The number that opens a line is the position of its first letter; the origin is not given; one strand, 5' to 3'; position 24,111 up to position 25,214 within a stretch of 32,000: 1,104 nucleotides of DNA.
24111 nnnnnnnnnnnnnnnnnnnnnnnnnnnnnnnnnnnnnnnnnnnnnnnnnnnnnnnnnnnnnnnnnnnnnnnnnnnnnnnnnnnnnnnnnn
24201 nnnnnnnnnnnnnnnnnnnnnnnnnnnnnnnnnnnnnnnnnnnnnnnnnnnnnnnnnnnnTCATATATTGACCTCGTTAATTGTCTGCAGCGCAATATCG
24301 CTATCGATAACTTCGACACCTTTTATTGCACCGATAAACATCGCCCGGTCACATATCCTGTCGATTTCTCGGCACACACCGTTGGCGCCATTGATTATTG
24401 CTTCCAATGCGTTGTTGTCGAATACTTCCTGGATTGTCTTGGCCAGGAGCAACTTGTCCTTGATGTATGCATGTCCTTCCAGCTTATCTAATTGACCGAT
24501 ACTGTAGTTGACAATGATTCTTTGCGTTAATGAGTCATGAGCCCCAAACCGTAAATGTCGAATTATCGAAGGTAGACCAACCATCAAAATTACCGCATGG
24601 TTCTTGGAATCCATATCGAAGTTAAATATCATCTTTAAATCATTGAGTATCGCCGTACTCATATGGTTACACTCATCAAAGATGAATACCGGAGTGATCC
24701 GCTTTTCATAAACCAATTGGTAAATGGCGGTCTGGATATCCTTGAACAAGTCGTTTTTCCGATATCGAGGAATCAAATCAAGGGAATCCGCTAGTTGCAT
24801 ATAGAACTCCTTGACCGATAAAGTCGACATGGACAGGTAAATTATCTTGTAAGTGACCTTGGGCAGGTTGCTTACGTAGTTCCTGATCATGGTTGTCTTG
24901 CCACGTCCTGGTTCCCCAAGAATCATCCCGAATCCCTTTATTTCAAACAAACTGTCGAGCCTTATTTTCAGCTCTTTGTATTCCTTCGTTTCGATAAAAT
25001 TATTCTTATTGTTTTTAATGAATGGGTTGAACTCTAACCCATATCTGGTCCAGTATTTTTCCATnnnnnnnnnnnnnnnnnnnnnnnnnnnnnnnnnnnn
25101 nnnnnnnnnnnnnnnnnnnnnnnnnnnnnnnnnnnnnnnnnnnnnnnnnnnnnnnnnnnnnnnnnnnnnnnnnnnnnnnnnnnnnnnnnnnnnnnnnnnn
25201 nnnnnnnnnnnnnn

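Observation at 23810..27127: Compact 3.3-kb Tn552/Tn7/Mu-class transposon with exact ends and a 6-bp duplication, inserted between the SD and ATG of another transposase gene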

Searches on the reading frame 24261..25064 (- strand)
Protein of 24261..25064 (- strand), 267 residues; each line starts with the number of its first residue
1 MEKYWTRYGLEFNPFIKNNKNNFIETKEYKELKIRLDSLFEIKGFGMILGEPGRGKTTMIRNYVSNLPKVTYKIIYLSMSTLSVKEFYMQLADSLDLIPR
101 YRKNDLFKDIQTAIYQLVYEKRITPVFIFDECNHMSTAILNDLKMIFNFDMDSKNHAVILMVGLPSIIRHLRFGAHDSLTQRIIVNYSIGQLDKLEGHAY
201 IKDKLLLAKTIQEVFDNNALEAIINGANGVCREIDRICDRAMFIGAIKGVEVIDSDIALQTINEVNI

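Call 3: search_protein_families(library=pfam, proteins=[window:24261-25064:-], max_evalue=0.1)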
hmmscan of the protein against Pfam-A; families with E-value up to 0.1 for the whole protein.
window:24261-25064:- (267 aa): 13 families
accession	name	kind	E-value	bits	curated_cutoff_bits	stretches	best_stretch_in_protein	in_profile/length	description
PF13401.12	AAA_22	-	8.9e-19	68.5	27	1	43-167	5-126/130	AAA domain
PF12775.13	AAA_7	-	9.7e-06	25.7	25.8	1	21-82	11-72/181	P-loop containing dynein motor region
PF09848.15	SLFN-g3_helicase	-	6.4e-05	22.8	24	1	47-137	5-93/354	Schlafen group 3, DNA/RNA helicase domain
PF01637.24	ATPase_2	-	0.00039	20.7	33.2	1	46-136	23-123/225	ATPase domain predominantly from Archaea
PF05621.17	TniB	-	0.00043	20.2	22.4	1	23-171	10-169/189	Bacterial TniB protein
PF20720.3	nSTAND3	-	0.0016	18.6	27.2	1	23-80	1-53/155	Novel STAND NTPase 3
PF07728.20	AAA_5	-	0.0049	17.3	22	1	47-148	3-91/139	AAA domain (dynein-related subfamily)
PF00004.35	AAA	-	0.011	16.6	21.2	1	48-137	3-71/131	ATPase family associated with various cellular activities (AAA)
PF13245.12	AAA_19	-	0.012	16.2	25.1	1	46-94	14-64/134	AAA domain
PF13173.12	AAA_14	-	0.017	15.6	27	1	48-147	7-85/129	AAA domain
PF00931.28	NB-ARC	-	0.032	13.9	23.5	1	36-133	12-110/248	NB-ARC domain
PF20030.5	bpMoxR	-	0.062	12.8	27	0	47-149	35-123/205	MoxR domain in the MoxR-vWA-beta-propeller ternary systems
PF13086.12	AAA_11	-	0.073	13.3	27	1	41-69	15-50/257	AAA domain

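Call 4: search_protein_families(library=ncbifam, proteins=[window:24261-25064:-], max_evalue=0.1)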
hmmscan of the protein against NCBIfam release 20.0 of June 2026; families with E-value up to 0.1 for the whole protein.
window:24261-25064:- (267 aa): 5 families
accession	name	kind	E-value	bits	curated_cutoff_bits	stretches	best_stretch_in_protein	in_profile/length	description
TIGR03015.1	pepcterm_ATPase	hypoth_equivalog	1.8e-29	103.1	324.5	1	5-265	3-266/269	XrtA/PEP-CTERM system-associated ATPase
NF058535.1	antiphage_EruA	equivalog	0.0051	15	1000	1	29-120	10-102/1318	NACHT domain-containing antiphage protein EruA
NF003122.0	PRK04040.1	equivalog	0.025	14.1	155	1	47-121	6-81/189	adenylate kinase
TIGR01448.2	helicase_RecD2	equivalog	0.038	12.1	500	0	47-74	335-362/713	SF1B family DNA helicase RecD2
TIGR00416.1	sms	equivalog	0.053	12.3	403.05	1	29-98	80-147/454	DNA repair protein RadA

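Call 23: find_encoding_contigs(protein=window:24261-25064:-, flank=6000, max_places=10)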
Protein window:24261-25064:- (267 aa): no gene with exactly this product is on record in the collection.

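Call 33: search_solved_structures(query=window:24261-25064:-, max_evalue=1)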
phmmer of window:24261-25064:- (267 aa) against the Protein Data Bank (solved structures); distinct sequences matched with E-value up to 1: 5.
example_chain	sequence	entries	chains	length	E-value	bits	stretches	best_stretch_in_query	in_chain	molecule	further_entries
8xvb_A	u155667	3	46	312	0.028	17.4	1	22-146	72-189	ATP-dependent target DNA activator B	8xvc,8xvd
4ojk_A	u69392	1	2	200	0.18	14.8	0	106-177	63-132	Ras-related protein Rab-11B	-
7kzm_B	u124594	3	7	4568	0.21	14.6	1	21-84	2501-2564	Flagellar outer dynein arm heavy chain beta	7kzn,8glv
2f9l_A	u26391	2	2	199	0.35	13.8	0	108-177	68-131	RAB11B, member RAS oncogene family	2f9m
3it3_A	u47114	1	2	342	0.99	12.3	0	68-152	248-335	Acid phosphatase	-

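Call 43: search_solved_structures(query=A2, max_evalue=1)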
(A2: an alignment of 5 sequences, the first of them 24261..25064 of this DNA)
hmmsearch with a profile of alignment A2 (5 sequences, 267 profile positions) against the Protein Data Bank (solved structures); distinct sequences matched with E-value up to 1: 31.
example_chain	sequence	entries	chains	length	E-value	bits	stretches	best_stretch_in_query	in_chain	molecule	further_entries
7kzm_B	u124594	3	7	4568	3.6e-05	26.5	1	21-83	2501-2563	Flagellar outer dynein arm heavy chain beta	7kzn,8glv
8xvb_A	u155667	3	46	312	0.0011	21.6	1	23-146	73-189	ATP-dependent target DNA activator B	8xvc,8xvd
6ut5_A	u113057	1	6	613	0.0044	19.7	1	28-66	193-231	GTPase subunit of restriction endonuclease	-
1in8_A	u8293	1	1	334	0.0056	19.3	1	177-266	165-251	HOLLIDAY JUNCTION DNA HELICASE RUVB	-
1in4_A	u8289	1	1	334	0.0058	19.3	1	178-266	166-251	HOLLIDAY JUNCTION DNA HELICASE RUVB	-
1in5_A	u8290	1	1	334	0.0058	19.3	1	178-266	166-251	HOLLIDAY JUNCTION DNA HELICASE RUVB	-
8rwv_F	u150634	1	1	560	0.0066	19.1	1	47-244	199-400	Cell division control protein 6 homolog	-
8s0e_G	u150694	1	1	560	0.0066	19.1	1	47-244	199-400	Cell division control protein 6 homolog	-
6ut3_A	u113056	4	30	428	0.0069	19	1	28-66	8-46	GTPase subunit of restriction endonuclease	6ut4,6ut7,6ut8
1in6_A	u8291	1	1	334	0.018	17.7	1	178-266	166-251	HOLLIDAY JUNCTION DNA HELICASE RUVB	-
5eax_A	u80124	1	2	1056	0.02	17.5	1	38-98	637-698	DNA replication ATP-dependent helicase/nuclease DNA2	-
5eaw_A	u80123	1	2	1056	0.02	17.5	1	38-98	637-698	DNA replication ATP-dependent helicase/nuclease DNA2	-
5ean_A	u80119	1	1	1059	0.02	17.5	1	38-98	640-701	DNA replication ATP-dependent helicase/nuclease DNA2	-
1in7_A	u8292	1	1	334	0.022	17.4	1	204-266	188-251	HOLLIDAY JUNCTION DNA HELICASE RUVB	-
1j7k_A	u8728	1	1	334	0.023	17.3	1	178-266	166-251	HOLLIDAY JUNCTION DNA HELICASE RUVB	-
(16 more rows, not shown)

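Call 52: search_dna_similar(query=window:24261-25064:-, collection=plasmids, mode=protein, max_rows=60, max_evalue=0.001, rows=spread)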
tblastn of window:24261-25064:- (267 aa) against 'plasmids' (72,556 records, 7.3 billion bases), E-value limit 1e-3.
Records with a match: 82; places in all: 102; records where one place covers at least 80% of the query: 57.
Best place of each record, by identity: <60% 82.
By first word of the organism name: Streptomyces 13; Rhodococcus 11; Mycobacterium 6; Geobacillus 4; Thioclava 4; Roseobacter 4; Clostridium 3; Cupriavidus 2; Pseudonocardia 2; Rhizobium 2; and 30 more.
By predicted mobility (MOB-suite, as given by PLSDB): non-mobilizable 57; mobilizable 22; conjugative 3.
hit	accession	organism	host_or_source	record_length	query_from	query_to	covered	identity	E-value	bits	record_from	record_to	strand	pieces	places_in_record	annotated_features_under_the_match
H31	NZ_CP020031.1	Geobacillus thermodenitrificans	-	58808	29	266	89%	37.4%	1e-43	164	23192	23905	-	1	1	AAA family ATPase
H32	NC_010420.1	Geobacillus stearothermophilus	geothermal site near the Baltic Sea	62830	29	266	89%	36.6%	3e-43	163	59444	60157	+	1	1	AAA family ATPase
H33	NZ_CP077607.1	Clostridium tagluense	single colony,lamb meat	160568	30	267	89%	35.3%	9e-38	147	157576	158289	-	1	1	AAA family ATPase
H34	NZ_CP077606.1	Clostridium tagluense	single colony,lamb meat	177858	30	267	89%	35.3%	9e-38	147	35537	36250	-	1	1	AAA family ATPase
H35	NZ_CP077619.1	Clostridium estertheticum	single colony,bovine feces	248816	30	267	89%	34.9%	3e-39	152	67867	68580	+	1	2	AAA family ATPase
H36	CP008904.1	Geobacillus sp. LC300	-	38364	29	205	66%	42.9%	5e-37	145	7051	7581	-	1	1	none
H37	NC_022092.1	Geobacillus genomosp. 3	-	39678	74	266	72%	39.4%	2e-33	135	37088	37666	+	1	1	none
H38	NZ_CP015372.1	Pandoraea pnomenusa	mixed culture,bioreactor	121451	32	265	88%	29.8%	2e-27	117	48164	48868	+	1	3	ATP-binding protein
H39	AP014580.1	Burkholderia sp. RPE67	Riptortus pedestris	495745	32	264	87%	28.6%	1e-24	109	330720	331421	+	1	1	ATPase AAA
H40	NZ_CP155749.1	Sphingomonas parapaucimobilis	Chinese cabbage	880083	38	265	85%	28.3%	7e-14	79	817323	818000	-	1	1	AAA family ATPase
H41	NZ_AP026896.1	Aeromonas caviae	Microbe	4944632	44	266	84%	28.4%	7e-18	90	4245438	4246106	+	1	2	none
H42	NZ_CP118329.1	Rhodococcus sp. DK17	pure culture,crude oil-contaminated soil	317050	29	264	88%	26.7%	7e-22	101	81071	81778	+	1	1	AAA family ATPase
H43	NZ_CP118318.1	Rhodococcus sp. DK180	pure culture,crude oil-contaminated soil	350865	29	264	88%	26.7%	7e-22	101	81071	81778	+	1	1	AAA family ATPase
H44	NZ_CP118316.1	Rhodococcus sp. DK180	pure culture,crude oil-contaminated soil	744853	29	264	88%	26.7%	7e-22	101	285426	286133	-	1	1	AAA family ATPase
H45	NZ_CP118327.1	Rhodococcus sp. DK17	pure culture,crude oil-contaminated soil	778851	29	264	88%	26.7%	7e-22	101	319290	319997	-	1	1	AAA family ATPase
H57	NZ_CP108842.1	Streptomyces chartreusis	-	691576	29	266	89%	24.8%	1e-21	100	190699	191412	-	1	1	AAA family ATPase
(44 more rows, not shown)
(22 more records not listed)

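Call 53: get_annotated_region(hit=H31, flank=3000)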
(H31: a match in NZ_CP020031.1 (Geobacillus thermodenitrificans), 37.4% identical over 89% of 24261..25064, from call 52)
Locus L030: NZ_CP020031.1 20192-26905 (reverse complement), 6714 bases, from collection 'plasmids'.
description: Geobacillus thermodenitrificans strain T12 plasmid pGeo12a, complete sequence
organism: Geobacillus thermodenitrificans (NCBI taxid 33940)
taxonomy: Bacteria; Bacillota; Bacilli; Bacillales; Bacillaceae; Geobacillus; Geobacillus thermodenitrificans
host: -; source: -; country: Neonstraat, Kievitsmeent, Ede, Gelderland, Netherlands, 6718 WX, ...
typing (MOB-suite, as given by PLSDB): conjugative; relaxase MOBQ; mating-pair formation MPF_T
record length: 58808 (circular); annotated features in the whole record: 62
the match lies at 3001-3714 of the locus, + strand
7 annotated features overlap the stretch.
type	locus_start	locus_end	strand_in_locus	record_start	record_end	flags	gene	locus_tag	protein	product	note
CDS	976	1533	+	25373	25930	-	-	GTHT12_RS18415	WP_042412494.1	DUF6431 domain-containing protein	-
CDS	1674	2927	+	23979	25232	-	-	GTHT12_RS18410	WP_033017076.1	IS481 family transposase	-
CDS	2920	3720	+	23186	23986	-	-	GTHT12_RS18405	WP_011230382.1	AAA family ATPase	-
CDS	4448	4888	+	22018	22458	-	-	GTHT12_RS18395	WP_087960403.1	JAB domain-containing protein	-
CDS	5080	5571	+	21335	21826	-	-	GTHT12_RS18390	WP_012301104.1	hypothetical protein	-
CDS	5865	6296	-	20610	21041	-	-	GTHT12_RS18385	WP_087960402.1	hypothetical protein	-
CDS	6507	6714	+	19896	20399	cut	-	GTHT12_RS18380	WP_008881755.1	hypothetical protein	-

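Call 54: get_annotated_region(hit=H42, flank=3000)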
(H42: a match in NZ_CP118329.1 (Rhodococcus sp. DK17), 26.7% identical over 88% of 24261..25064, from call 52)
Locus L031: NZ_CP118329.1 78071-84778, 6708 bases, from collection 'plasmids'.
description: Rhodococcus sp. DK17 plasmid pDK2, complete sequence
organism: Rhodococcus sp. DK17 (NCBI taxid 186196)
taxonomy: Bacteria; Actinomycetota; Actinomycetes; Mycobacteriales; Nocardiaceae; Rhodococcus; Rhodococcus sp. DK17
host: -; source: pure culture,crude oil-contaminated soil; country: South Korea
typing (MOB-suite, as given by PLSDB): non-mobilizable
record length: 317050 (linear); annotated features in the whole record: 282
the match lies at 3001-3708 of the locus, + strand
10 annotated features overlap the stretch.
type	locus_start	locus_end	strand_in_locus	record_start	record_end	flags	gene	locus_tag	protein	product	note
CDS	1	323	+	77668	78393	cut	-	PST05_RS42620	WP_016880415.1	hypothetical protein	-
CDS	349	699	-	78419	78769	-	-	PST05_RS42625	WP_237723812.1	hypothetical protein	-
CDS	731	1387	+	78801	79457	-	-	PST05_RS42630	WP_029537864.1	hypothetical protein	-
CDS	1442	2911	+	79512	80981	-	-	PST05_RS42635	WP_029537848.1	DDE-type integrase/transposase/recombinase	GO:0015074 - DNA integration [Evidence IEA]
CDS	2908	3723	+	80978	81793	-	-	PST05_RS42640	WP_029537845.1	AAA family ATPase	-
CDS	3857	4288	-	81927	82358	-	-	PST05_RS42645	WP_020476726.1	hypothetical protein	-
CDS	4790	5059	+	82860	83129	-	-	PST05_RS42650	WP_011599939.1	WhiB family transcriptional regulator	-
CDS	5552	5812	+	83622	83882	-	-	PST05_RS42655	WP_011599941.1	hypothetical protein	-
CDS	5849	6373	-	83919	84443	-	-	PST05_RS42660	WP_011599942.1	DUF2441 domain-containing protein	-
CDS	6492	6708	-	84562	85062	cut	-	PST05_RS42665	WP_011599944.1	hypothetical protein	-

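Call 55: get_annotated_region(hit=H57, flank=3000)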
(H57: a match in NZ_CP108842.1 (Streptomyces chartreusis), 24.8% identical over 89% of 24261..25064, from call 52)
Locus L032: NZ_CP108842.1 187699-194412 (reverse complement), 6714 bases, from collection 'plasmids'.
description: Streptomyces chartreusis strain NBC_00851 plasmid unnamed2, complete sequence
organism: Streptomyces chartreusis (NCBI taxid 1969)
taxonomy: Bacteria; Actinomycetota; Actinomycetes; Kitasatosporales; Streptomycetaceae; Streptomyces; Streptomyces chartreusis
host: -; source: -; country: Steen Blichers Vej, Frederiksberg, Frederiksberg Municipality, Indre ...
typing (MOB-suite, as given by PLSDB): non-mobilizable; replicon rep_cluster_1910
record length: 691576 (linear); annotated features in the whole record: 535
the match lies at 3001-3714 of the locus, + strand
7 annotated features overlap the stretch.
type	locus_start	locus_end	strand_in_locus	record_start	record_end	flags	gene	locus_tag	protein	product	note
CDS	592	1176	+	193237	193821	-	-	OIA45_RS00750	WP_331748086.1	DUF6431 domain-containing protein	-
CDS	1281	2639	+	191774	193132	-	-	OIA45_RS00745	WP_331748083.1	DDE-type integrase/transposase/recombinase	GO:0015074 - DNA integration [Evidence IEA]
CDS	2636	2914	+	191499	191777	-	-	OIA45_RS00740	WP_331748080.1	hypothetical protein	-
CDS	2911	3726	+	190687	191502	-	-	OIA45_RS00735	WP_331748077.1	AAA family ATPase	-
CDS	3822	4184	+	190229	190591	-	-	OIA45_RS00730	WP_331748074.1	hypothetical protein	-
CDS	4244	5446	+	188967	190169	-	-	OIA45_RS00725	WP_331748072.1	transposase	-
CDS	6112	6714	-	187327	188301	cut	-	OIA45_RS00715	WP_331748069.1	DMT family transporter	-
